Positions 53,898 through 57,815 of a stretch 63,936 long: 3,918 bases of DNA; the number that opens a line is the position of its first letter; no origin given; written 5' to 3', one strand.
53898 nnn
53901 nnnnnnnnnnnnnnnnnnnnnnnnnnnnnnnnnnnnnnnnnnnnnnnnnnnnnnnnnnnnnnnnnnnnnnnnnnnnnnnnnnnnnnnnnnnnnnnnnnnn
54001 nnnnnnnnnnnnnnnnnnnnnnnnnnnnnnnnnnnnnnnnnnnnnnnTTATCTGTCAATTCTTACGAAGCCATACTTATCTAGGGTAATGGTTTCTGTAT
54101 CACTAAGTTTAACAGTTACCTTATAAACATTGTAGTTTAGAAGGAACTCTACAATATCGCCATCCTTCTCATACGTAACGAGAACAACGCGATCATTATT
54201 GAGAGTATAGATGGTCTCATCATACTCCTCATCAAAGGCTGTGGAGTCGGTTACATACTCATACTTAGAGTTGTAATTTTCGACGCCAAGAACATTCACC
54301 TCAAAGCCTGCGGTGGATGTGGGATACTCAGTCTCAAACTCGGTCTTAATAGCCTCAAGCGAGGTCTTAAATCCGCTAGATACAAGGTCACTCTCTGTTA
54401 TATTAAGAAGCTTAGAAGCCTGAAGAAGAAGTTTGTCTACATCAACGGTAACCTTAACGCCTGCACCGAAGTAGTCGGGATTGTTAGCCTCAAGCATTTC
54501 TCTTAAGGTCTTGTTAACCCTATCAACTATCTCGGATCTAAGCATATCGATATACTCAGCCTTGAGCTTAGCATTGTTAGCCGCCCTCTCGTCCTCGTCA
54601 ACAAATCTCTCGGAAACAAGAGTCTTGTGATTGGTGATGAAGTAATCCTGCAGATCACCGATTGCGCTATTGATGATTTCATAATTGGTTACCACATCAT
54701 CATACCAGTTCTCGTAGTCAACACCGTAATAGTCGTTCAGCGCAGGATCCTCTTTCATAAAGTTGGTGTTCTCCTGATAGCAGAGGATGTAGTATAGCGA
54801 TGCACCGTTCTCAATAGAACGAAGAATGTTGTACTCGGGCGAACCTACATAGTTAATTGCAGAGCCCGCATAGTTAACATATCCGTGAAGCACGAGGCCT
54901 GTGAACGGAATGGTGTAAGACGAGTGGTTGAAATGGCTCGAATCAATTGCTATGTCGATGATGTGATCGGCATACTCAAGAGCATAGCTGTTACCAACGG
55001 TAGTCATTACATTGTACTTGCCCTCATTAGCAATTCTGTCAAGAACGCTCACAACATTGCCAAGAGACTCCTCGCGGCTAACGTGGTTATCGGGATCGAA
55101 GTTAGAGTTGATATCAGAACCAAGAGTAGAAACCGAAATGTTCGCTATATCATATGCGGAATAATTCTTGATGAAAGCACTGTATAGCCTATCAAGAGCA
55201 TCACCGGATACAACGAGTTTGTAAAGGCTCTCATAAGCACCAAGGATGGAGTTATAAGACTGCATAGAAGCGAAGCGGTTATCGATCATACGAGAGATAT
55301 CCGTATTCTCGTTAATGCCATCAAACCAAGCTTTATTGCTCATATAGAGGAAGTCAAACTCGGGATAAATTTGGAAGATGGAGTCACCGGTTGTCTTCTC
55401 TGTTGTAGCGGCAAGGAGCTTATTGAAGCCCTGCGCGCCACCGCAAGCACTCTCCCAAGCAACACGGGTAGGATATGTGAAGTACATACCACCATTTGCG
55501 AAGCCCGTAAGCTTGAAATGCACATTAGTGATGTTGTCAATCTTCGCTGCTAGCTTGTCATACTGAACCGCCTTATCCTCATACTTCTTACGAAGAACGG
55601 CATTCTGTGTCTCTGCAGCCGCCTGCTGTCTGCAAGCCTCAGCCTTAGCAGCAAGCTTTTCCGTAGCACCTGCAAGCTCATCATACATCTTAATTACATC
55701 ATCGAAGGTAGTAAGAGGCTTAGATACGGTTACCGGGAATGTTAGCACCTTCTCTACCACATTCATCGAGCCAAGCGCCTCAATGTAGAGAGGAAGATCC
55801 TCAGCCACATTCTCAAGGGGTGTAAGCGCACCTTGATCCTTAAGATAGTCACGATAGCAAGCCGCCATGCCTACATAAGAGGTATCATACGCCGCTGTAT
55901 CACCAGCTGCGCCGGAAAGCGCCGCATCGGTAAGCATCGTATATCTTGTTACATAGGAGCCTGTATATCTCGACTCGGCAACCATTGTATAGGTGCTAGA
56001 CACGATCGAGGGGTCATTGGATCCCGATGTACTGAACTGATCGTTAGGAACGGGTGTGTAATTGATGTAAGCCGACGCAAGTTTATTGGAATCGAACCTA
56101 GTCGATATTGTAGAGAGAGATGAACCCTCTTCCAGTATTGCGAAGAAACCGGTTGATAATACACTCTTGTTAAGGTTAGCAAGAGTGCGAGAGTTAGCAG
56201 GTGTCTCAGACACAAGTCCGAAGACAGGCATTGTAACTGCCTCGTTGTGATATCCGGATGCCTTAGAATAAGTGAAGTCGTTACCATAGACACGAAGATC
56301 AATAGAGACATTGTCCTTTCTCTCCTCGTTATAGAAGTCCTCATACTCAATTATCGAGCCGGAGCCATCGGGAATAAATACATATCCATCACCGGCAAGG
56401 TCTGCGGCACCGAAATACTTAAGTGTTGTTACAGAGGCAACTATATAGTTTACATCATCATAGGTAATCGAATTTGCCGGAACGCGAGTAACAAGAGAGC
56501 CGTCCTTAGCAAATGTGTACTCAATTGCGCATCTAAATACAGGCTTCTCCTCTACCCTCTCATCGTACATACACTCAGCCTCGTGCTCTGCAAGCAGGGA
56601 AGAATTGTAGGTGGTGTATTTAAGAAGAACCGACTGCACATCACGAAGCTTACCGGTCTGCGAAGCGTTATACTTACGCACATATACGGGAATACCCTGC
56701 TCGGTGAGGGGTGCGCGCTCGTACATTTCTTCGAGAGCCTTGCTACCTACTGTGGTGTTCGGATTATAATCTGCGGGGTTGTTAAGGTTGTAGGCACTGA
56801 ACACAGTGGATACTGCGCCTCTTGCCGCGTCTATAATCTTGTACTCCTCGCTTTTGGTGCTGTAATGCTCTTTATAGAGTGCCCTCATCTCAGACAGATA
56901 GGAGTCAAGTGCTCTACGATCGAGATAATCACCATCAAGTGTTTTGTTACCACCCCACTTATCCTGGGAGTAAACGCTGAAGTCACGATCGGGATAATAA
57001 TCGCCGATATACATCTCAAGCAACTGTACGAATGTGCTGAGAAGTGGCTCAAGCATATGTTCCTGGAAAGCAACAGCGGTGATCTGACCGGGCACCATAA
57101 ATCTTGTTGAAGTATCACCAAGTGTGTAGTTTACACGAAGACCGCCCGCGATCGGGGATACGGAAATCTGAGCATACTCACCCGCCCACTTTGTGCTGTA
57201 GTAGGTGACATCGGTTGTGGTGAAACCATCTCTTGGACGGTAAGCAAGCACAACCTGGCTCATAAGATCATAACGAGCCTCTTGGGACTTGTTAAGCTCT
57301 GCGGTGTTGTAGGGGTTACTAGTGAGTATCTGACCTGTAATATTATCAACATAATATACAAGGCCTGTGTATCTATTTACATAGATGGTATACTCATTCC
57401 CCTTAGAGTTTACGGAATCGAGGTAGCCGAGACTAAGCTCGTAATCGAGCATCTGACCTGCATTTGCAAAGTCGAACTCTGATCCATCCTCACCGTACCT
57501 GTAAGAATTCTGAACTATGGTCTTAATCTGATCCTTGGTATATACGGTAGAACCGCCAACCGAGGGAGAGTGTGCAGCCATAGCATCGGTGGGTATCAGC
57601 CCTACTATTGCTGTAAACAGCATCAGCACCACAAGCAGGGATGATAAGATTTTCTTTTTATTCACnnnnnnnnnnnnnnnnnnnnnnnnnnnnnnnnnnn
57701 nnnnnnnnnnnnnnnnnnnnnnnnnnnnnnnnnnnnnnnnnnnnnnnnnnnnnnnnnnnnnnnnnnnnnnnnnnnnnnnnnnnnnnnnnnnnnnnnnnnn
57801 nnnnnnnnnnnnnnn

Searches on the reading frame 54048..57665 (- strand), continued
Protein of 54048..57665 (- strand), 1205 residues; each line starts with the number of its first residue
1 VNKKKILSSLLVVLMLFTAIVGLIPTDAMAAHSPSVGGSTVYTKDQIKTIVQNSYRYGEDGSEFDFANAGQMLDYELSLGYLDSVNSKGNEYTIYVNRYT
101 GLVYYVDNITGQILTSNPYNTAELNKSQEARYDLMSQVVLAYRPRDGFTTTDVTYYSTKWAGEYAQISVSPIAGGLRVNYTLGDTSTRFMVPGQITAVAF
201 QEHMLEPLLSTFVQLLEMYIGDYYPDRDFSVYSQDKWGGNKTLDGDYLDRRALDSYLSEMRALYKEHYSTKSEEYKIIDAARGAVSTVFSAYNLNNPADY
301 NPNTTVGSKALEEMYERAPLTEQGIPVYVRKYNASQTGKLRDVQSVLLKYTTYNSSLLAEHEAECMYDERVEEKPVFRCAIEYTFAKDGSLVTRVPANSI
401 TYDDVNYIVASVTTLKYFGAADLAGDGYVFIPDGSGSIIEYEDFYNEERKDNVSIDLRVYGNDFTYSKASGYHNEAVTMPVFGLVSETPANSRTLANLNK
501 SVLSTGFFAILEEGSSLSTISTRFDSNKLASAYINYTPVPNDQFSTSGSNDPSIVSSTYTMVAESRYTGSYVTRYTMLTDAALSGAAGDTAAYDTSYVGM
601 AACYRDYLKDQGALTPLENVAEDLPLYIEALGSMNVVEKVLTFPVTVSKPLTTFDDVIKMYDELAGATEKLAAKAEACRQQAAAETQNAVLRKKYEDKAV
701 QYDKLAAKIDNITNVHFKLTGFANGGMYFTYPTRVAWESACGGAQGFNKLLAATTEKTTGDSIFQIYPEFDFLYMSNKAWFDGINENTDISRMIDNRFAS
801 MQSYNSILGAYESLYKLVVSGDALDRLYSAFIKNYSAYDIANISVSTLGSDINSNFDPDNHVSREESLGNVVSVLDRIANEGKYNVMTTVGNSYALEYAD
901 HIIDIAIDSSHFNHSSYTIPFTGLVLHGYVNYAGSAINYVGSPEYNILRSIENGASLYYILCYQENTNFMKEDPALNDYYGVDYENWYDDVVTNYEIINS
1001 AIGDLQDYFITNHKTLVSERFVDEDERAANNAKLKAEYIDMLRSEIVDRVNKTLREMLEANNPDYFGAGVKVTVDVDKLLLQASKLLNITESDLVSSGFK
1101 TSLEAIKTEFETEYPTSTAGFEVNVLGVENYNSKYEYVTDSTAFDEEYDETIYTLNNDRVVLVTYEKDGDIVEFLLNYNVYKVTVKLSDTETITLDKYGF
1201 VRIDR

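Call 50: search_protein_families(library=pfam, proteins=[L083:4456-7386:+, L084:4630-7587:+, L083:15985-17487:+, L083:17805-19412:+, L083:9240-10733:+, L083:10715-11332:+, L084:9344-11500:+], max_evalue=0.1)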
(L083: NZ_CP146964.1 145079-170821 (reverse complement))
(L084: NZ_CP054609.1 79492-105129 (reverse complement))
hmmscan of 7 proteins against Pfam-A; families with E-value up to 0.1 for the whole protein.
L083:4456-7386:+ (977 aa): 3 families
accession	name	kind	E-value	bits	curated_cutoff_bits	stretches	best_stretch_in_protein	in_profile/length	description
PF01547.30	SBP_bac_1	-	2.4e-21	77.5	26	1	602-872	23-306/307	Bacterial extracellular solute-binding protein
PF13416.11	SBP_bac_8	-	1.6e-19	71.2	27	1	617-877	30-254/279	Bacterial extracellular solute-binding protein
PF25275.1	Golvesin_C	-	0.016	15.7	31.6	0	297-323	40-66/132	Golvesin C-terminal domain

L084:4630-7587:+ (986 aa): 4 families
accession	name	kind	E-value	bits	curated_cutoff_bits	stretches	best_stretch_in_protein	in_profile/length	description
PF01547.30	SBP_bac_1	-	1.8e-22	81.1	26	1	584-861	6-307/307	Bacterial extracellular solute-binding protein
PF13416.11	SBP_bac_8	-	2.4e-19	70.6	27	1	593-864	5-253/279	Bacterial extracellular solute-binding protein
PF17829.7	GH115_C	-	0.014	15.6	24.1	0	108-157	52-101/172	Glycosyl hydrolase family 115 C-terminal domain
PF17895.7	Dicer_N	-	0.017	15.7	25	1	675-733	55-113/144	Giardia Dicer N-terminal domain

L083:15985-17487:+ (501 aa): 2 families
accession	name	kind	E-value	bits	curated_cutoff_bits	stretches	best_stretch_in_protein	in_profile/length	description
PF01547.30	SBP_bac_1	-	1.2e-12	48.9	26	1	93-358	9-275/307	Bacterial extracellular solute-binding protein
PF05526.16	R_equi_Vir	-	0.072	13.4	25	0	6-79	9-84/177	Rhodococcus equi virulence-associated protein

L083:17805-19412:+ (536 aa): 2 families
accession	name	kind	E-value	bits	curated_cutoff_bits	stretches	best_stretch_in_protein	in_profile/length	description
PF13416.11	SBP_bac_8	-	1.5e-12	48.3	27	1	72-396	2-249/279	Bacterial extracellular solute-binding protein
PF01547.30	SBP_bac_1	-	3.4e-10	40.8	26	1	74-395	15-305/307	Bacterial extracellular solute-binding protein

L083:9240-10733:+ (498 aa): 3 families
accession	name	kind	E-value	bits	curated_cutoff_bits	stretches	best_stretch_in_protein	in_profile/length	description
PF01436.27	NHL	-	2e-13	50.1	20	1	116-141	1-26/28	NHL repeat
PF08450.18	SGL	-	4e-09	36.9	26.3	1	80-162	145-228/246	SMP-30/Gluconolactonase/LRE-like region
PF17170.10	DUF5128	-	8.1e-08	32.3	22.9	1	310-379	53-122/321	6-bladed beta-propeller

L083:10715-11332:+ (206 aa): 1 family
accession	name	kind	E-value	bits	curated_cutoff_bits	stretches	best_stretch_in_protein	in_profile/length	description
PF04893.22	Yip1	-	3.1e-13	50.4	28.6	1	11-180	1-170/173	Yip1 domain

L084:9344-11500:+ (719 aa): 15 families
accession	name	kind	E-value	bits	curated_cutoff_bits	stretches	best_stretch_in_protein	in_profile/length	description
PF01436.27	NHL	-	6.7e-17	61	20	2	130-154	2-26/28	NHL repeat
PF04893.22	Yip1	-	2.4e-09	37.7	28.6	1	526-694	3-171/173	Yip1 domain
PF08450.18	SGL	-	2.4e-09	37.6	26.3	1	97-170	146-224/246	SMP-30/Gluconolactonase/LRE-like region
PF22701.2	Mala_s_1-like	-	2.3e-06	28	27.5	1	86-156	88-156/195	Mal s 1 allergenic protein-like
PF13449.12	Phytase-like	-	6e-06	26.8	27.6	0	92-128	74-110/284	Esterase-like activity of phytase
PF06739.17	SBBP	-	7e-06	26.3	20.5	0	181-196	14-29/38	Beta-propeller repeat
PF17170.10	DUF5128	-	9.8e-06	25.4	22.9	1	87-128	91-134/321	6-bladed beta-propeller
PF25021.1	TEN_NHL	-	0.00014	21.5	27.1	0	128-154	328-354/357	Teneurin NHL domain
PF14559.12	TPR_19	-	0.0017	19.1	25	1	404-450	1-47/68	Tetratricopeptide repeat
PF24684.1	Vgb_lyase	-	0.0028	17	50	1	76-162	169-255/290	Virginiamycin B lyase family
PF07719.23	TPR_2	-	0.0059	17.1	27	0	430-451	3-24/34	Tetratricopeptide repeat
PF13424.12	TPR_12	-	0.026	15.1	30.1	1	399-454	8-71/77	Tetratricopeptide repeat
PF13432.12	TPR_16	-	0.044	14.7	32.7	0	400-454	3-57/65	Tetratricopeptide repeat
PF00515.34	TPR_1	-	0.075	13.3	27.8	0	430-454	3-27/34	Tetratricopeptide repeat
PF15533.11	Ntox33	-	0.088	13.7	28.4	0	89-106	35-53/65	Bacterial toxin 33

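Call 60: search_protein_families(library=pfam, alignment_id=A5, max_evalue=0.00001)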
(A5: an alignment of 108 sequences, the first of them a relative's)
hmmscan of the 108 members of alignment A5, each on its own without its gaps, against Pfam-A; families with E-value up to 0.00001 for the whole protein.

A. member 1, L085:3-1076:- (358 aa): 1 family
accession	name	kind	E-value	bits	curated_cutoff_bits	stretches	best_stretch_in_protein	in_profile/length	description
PF00072.30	Response_reg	-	2.4e-20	73.2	30.2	1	5-114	1-107/111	Response regulator receiver domain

B. families by the number of members that match (of 108 scanned): 67 families (the first 25 are shown)
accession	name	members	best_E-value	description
PF00005.33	ABC_tran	19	1.6e-35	ABC transporter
PF01547.30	SBP_bac_1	14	6.4e-27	Bacterial extracellular solute-binding protein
PF17912.7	OB_MalK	12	6.9e-14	MalK OB fold domain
PF13416.11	SBP_bac_8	10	2.2e-28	Bacterial extracellular solute-binding protein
PF13304.12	AAA_21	9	3.4e-09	AAA domain, putative AbiEii toxin, Type IV TA system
PF12833.13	HTH_18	8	4.8e-24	Helix-turn-helix domain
PF00165.29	HTH_AraC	8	4.5e-23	Bacterial regulatory helix-turn-helix proteins, AraC family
PF08402.16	TOBE_2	8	2.5e-08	TOBE domain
PF02463.25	SMC_N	7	6.6e-09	RecF/RecN/SMC N terminal domain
PF00664.28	ABC_membrane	6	3.5e-44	ABC transporter transmembrane region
PF13377.12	Peripla_BP_3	5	3e-42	Periplasmic binding protein-like domain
PF04616.20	Glyco_hydro_43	4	3.5e-23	Glycosyl hydrolases family 43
PF00532.27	Peripla_BP_1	4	9e-23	Periplasmic binding proteins and sugar binding domain of LacI family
PF00248.27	Aldo_ket_red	3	3.4e-79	Aldo/keto reductase family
PF13407.12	Peripla_BP_4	3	1e-14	Periplasmic binding protein domain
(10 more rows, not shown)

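Call 64: search_protein_families(library=pfam, alignment_id=A6, max_evalue=0.00001)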
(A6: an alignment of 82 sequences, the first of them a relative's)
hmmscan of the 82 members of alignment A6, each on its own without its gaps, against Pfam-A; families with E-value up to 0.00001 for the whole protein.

A. member 1, L085:14561-16066:+ (501 aa): 1 family
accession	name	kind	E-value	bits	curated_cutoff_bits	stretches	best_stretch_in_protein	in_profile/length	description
PF01547.30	SBP_bac_1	-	8e-13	49.5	26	1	92-358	9-276/307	Bacterial extracellular solute-binding protein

B. families by the number of members that match (of 82 scanned): 75 families (the first 25 are shown)
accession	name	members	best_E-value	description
PF01547.30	SBP_bac_1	10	3.7e-26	Bacterial extracellular solute-binding protein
PF13416.11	SBP_bac_8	8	1.7e-24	Bacterial extracellular solute-binding protein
PF01074.27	Glyco_hydro_38N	4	3.3e-96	Glycosyl hydrolases family 38 N-terminal domain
PF13377.12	Peripla_BP_3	4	6.9e-35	Periplasmic binding protein-like domain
PF00532.27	Peripla_BP_1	4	6.1e-32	Periplasmic binding proteins and sugar binding domain of LacI family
PF09261.16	Alpha-mann_mid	4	2.5e-27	Alpha mannosidase middle domain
PF17677.7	Glyco_hydro38C2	4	1.3e-20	Glycosyl hydrolases family 38 C-terminal beta sandwich domain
PF13407.12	Peripla_BP_4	3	1.7e-17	Periplasmic binding protein domain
PF00356.27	LacI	3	2.1e-17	Bacterial regulatory proteins, lacI family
PF22124.2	Glyco_hydro_95_cat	2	9e-147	Glycosyl hydrolase family 95 catalytic domain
PF01120.23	Alpha_L_fucos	2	2.2e-80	Alpha-L-fucosidase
PF07748.19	Glyco_hydro_38C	2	1.3e-63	Glycosyl hydrolases family 38 C-terminal domain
PF14498.12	Glyco_hyd_65N_2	2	3.6e-57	Glycosyl hydrolase family 65, N-terminal domain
PF00122.25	E1-E2_ATPase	2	1.6e-52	E1-E2 ATPase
PF02878.22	PGM_PMM_I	2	1.2e-41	Phosphoglucomutase/phosphomannomutase, alpha/beta/alpha domain I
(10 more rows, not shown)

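Call 73: search_solved_structures(query=A8, max_evalue=1)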
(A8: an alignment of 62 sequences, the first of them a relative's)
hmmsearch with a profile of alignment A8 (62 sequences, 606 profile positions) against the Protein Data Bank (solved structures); distinct sequences matched with E-value up to 1: 42.
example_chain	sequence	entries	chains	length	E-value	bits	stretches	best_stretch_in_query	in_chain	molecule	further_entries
8a3k_UNK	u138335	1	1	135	1.4e-09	40.2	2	437-501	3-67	sc-apCC-4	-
5x7g_A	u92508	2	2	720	9.7e-08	34.2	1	305-402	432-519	Cycloisomaltooligosaccharide glucanotransferase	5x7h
8qae_A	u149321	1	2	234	1.2e-06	30.6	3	399-500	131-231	sc-apCC-6-SLLA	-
8zvk_A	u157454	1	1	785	3.6e-05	25.7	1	306-344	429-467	AaBgIC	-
9r1j_A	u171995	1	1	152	8.5e-05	24.5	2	438-501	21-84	sc-apCC-4-NR-1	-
9r1m_A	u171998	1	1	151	0.00047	22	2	443-501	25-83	sc-apCC-4-LMF-1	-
9r1n_A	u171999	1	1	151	0.00048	22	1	440-501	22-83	sc-apCC-4-DPH-2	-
8qad_A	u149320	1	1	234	0.00054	21.8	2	402-500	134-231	sc-apCC-6-LLIA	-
9r1k_A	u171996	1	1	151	0.0009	21.1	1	440-501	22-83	sc-apCC-4-A7F-1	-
9rzy_A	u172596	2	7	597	0.0079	18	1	69-130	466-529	Alpha-L-fucosidase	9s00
2vzp_A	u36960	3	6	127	0.0089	17.8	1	80-137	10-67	EXO-BETA-D-GLUCOSAMINIDASE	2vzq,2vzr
6dm9_A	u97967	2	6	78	0.021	16.6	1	444-498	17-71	DHD15_extended_A | DHD15_closed_A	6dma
9r1l_A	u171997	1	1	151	0.024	16.4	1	440-501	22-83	sc-apCC-4-SN38-1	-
9y6s_9u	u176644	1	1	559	0.048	15.4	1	443-522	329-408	Cilia- and flagella-associated protein 263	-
2w47_A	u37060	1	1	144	0.052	15.2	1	306-343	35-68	LIPOLYTIC ENZYME, G-D-S-L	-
7y9n_A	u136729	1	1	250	0.14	13.8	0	399-508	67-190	Spike protein S2',5HB-H2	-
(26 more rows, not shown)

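Call 81: search_protein_representatives(alignment_id=A1)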
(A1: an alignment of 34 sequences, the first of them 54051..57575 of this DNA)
Query: 34 sequences, 1196 profile positions. Proteins with E-value up to 0.001 (for the whole library): 4521; up to 1e-10: 3681; up to 1e-30: 1877. The best 150 are listed.
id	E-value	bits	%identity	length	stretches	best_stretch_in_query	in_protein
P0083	0.0e+00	1848.5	-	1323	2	1-1127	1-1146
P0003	0.0e+00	1772.4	-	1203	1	1-1195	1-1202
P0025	0.0e+00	1754.8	-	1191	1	15-1195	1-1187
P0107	0.0e+00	1740.3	-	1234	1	1-1194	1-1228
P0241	0.0e+00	1594.7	-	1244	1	3-1195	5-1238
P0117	0.0e+00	1568.2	-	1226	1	15-1195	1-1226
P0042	0.0e+00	1566.9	-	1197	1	1-1193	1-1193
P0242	0.0e+00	1502.6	-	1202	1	1-1194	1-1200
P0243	0.0e+00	1475.2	-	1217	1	15-1195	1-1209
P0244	0.0e+00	1471.5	-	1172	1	20-1192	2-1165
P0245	0.0e+00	1452.6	-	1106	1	128-1195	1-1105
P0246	0.0e+00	1434.4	-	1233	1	1-1182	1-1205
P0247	0.0e+00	1431.9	-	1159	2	1-659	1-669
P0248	0.0e+00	1428.1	-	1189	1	1-1195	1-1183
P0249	0.0e+00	1426.1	-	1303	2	72-1195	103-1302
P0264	0.0e+00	1266.6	-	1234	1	1-1186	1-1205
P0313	7.3e-245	832.3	-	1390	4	704-1047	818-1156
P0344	8.4e-227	772.5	-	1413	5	704-1132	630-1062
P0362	1.2e-223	762.0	-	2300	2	7-1123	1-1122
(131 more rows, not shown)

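Call 82: find_encoding_contigs(protein=P0362, flank=10000, max_places=2)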
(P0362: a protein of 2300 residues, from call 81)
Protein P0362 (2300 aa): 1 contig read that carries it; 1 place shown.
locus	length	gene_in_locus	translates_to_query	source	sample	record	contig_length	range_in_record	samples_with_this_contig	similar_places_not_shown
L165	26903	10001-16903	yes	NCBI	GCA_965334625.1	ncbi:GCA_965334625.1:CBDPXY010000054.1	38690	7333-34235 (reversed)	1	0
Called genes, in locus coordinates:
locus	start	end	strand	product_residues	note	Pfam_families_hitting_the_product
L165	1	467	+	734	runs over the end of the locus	PF23139:OB_YrrC, PF14520:HHH_5 (weak), PF14490:HHH_RecD2, PF05970:PIF1 (weak), PF13245:AAA_19, PF13604:AAA_30, PF18335:SH3_13, PF13538:UvrD_C_2, +3 more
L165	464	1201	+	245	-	PF00156:Pribosyltran (weak)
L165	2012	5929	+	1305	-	-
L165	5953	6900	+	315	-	PF00528:BPD_transp_1 (faint)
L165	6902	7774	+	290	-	PF00528:BPD_transp_1 (weak)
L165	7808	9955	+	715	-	PF01436:NHL (faint), PF13432:TPR_16 (weak), PF04893:Yip1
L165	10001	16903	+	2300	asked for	PF18952:DUF5696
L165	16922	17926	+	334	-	PF00528:BPD_transp_1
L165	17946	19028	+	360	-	PF00528:BPD_transp_1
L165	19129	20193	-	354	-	PF01263:Aldose_epim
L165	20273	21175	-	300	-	PF00483:NTP_transferase, PF12804:NTP_transf_3 (weak)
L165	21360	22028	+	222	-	PF00027:cNMP_binding, PF13545:HTH_Crp_2 (weak)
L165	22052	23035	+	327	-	PF02621:VitK2_biosynth (weak), PF09084:NMT1 (weak)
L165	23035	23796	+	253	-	PF00528:BPD_transp_1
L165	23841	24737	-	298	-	PF00398:RrnaAD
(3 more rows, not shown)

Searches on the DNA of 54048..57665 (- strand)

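Call 45: search_rna_families(sources=[L001, L002], threshold=gathering)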
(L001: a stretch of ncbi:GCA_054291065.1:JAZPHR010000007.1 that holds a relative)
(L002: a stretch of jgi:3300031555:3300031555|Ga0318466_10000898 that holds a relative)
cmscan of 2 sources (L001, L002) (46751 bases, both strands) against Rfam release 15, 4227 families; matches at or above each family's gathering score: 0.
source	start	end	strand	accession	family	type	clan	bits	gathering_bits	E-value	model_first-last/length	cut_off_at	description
